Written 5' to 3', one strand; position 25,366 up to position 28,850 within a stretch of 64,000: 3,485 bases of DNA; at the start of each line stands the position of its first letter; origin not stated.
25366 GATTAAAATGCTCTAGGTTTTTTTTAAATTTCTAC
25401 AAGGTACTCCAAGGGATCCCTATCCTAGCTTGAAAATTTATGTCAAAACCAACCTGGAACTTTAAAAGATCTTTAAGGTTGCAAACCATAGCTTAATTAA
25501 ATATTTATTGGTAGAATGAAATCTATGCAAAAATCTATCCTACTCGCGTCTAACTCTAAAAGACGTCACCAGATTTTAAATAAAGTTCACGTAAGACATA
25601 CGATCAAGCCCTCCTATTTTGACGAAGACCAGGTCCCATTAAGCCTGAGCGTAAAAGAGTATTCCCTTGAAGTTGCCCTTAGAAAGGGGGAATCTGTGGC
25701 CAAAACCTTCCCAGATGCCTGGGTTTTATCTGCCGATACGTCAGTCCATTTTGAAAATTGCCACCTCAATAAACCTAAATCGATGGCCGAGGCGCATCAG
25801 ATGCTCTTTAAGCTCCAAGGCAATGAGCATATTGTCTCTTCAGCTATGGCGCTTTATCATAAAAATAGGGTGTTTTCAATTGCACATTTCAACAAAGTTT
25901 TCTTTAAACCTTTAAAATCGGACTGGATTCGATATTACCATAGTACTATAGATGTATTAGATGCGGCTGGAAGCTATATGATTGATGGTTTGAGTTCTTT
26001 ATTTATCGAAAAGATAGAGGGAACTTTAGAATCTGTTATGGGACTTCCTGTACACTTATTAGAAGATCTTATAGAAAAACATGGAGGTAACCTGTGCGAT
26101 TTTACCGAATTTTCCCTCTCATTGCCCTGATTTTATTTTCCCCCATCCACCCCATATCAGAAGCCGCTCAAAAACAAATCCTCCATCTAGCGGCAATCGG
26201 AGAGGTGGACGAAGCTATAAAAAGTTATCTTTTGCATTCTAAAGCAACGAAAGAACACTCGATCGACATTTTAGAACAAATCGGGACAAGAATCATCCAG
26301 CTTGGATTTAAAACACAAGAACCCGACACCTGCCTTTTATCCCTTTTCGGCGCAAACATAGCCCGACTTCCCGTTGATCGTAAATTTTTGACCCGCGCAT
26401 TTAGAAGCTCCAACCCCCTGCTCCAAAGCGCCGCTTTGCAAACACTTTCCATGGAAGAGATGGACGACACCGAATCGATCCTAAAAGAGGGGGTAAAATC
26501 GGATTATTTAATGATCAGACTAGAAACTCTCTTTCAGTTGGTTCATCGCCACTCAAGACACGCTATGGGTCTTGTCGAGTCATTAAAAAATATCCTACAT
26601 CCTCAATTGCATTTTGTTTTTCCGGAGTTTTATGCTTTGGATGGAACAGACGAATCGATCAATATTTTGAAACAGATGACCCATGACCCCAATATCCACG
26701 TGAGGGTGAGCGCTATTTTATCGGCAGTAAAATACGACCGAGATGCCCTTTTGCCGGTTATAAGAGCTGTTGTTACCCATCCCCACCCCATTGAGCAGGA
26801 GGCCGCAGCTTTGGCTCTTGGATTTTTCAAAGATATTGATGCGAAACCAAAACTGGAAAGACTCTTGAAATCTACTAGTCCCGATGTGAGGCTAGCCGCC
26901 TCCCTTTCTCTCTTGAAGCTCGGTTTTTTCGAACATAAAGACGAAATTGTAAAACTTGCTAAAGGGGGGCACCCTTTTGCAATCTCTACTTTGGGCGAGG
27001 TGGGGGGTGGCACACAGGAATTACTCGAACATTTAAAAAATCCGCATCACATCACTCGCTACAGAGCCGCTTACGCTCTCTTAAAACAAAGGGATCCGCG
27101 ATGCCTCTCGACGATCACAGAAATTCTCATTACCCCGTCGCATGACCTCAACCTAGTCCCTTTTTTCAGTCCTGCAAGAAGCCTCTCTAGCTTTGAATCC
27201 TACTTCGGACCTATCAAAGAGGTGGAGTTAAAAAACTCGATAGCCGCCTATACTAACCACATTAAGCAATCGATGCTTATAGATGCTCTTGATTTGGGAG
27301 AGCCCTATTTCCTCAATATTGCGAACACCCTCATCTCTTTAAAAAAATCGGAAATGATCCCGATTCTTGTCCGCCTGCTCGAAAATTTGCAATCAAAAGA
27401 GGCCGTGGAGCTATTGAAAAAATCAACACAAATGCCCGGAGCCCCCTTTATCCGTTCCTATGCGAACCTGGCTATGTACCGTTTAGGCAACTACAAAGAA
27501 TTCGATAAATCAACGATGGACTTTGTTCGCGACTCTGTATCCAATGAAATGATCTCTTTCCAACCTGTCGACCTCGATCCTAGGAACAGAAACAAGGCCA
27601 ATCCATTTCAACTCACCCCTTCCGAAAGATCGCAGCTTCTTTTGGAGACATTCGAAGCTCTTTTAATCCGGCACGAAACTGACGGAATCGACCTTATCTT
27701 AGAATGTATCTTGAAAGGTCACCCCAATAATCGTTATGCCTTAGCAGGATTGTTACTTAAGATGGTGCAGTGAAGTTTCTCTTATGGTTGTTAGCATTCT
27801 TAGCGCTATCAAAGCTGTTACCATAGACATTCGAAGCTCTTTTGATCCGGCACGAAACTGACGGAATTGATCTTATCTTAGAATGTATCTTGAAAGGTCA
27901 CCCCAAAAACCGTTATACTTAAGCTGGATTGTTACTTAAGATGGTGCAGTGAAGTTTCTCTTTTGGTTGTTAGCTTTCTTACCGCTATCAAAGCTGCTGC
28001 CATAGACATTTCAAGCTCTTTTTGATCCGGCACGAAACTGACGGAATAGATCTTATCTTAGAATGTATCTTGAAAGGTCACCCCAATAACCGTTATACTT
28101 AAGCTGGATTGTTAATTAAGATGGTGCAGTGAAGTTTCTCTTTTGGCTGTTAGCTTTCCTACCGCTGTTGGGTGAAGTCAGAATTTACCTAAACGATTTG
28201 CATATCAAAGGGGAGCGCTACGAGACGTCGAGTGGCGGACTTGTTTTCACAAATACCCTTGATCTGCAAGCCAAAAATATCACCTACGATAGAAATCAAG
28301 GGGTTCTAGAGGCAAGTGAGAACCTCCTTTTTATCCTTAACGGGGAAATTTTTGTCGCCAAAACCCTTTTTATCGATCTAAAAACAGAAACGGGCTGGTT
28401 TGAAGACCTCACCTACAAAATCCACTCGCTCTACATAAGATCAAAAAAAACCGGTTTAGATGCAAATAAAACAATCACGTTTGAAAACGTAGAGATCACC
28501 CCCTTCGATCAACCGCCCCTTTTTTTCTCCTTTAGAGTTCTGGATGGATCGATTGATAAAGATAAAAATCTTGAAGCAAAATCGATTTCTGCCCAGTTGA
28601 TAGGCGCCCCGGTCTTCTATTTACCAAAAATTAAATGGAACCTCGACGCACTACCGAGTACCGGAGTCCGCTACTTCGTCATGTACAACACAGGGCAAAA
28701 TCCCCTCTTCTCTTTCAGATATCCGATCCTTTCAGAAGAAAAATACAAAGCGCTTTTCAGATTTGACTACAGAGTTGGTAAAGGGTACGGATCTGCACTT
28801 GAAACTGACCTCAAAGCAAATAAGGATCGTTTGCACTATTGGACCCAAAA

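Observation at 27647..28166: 179-bp triplication splits a GTGA-coupled gene pair and creates two decoy lptD starts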

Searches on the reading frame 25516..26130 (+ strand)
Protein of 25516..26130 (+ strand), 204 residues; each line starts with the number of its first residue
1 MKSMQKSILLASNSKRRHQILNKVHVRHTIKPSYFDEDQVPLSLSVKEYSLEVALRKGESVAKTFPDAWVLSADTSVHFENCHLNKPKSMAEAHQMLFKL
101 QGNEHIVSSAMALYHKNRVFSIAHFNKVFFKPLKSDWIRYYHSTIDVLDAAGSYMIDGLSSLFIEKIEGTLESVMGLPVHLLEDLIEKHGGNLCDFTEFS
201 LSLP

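Call 7: search_protein_families(library=pfam, proteins=[window:25516-26130:+])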
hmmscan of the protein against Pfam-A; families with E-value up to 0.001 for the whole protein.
window:25516-26130:+ (204 aa): 1 family
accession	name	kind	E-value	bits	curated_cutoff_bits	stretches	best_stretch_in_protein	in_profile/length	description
PF02545.19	Maf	-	2.5e-43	148.4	27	1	8-188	2-186/187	Maf-like protein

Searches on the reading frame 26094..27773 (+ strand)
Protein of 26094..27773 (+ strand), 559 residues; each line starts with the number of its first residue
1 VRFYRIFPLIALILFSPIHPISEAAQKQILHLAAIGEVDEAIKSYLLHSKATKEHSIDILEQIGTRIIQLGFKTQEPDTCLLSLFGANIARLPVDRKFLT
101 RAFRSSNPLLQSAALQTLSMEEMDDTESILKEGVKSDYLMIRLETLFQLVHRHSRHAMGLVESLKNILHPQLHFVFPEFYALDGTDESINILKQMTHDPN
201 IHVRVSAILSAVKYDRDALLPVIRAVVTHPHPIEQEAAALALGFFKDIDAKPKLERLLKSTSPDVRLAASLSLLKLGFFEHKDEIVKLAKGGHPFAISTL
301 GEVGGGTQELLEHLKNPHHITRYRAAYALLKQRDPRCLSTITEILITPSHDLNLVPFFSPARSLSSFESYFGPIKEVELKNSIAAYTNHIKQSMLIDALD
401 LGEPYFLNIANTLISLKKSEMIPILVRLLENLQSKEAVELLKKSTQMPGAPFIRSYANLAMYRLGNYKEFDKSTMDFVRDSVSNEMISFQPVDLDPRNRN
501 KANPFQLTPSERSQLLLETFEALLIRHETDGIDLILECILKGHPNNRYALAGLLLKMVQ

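Call 7: search_protein_families(library=pfam, proteins=[window:26094-27773:+])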
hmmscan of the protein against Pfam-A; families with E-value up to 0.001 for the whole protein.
window:26094-27773:+ (559 aa): 4 families
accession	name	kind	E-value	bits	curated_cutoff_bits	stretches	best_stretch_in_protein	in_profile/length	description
PF13646.12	HEAT_2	-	4.5e-20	72.2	27.7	1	192-273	5-87/88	HEAT repeats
PF02985.28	HEAT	-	8.6e-09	35.3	23.5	0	252-276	3-27/31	HEAT repeat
PF03130.22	HEAT_PBS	-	1.3e-06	28.8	20.9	0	322-345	2-25/27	PBS lyase HEAT-like repeat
PF13513.12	HEAT_EZ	-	0.00025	22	27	0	250-270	29-49/55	HEAT-like repeat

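Call 9: search_protein_families(library=ncbifam, proteins=[window:26094-27773:+], max_evalue=1)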
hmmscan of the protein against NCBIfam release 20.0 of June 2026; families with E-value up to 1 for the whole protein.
window:26094-27773:+ (559 aa): 5 families
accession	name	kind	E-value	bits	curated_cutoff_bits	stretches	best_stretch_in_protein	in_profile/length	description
NF045915.1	PhycobilmeDegNblB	equivalog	7.6e-06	25.6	300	1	188-335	33-191/214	phycobilisome degradation protein NblB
TIGR02270.1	TIGR02270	subfamily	0.00097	18.3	206.8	1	182-270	79-168/410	TIGR02270 family protein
NF058505.1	phyc_lyase_CpeY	equivalog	0.0056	15.3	600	1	235-284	356-405/419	C-phycoerythrin alpha-cysteine-82 phycoerythrobilin lyase CpeY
NF010374.0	PRK13800.1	equivalog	0.0083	14.4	1196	1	100-276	691-866/898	fumarate reductase/succinate dehydrogenase flavoprotein subunit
NF058502.1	phyc_lyase_CpcE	equivalog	0.0086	15.6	330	0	237-293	61-117/260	C-phycocyanin alpha-cysteine-84 phycocyanobilin lyase subunit CpcE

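Call 50: find_encoding_contigs(protein=window:26094-27773:+, flank=3000, max_places=10)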
Protein window:26094-27773:+ (559 aa): 3 contigs read that carry it; 2 places shown.
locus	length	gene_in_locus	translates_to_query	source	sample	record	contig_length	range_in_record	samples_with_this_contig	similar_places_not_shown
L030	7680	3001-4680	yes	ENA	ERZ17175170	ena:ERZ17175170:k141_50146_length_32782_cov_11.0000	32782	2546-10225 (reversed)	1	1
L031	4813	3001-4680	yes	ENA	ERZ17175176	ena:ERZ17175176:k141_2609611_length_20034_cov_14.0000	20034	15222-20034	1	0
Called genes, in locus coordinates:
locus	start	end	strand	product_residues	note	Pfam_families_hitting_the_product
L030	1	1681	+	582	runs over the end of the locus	-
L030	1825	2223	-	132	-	-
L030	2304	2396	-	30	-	-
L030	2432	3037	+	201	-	PF02545:Maf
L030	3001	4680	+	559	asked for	PF03130:HEAT_PBS (faint), PF02985:HEAT (faint), PF13646:HEAT_2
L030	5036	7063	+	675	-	-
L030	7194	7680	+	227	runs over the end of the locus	PF00121:TIM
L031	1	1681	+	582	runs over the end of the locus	-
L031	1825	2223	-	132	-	-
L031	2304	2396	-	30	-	-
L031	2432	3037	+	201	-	PF02545:Maf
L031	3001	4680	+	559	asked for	PF03130:HEAT_PBS (faint), PF02985:HEAT (faint), PF13646:HEAT_2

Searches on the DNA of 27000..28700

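Call 74: search_rna_families(source=window, start=27000, end=28700, threshold=evalue, max_evalue=1)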
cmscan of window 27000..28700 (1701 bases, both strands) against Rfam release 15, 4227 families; matches with E-value up to 1: 0.
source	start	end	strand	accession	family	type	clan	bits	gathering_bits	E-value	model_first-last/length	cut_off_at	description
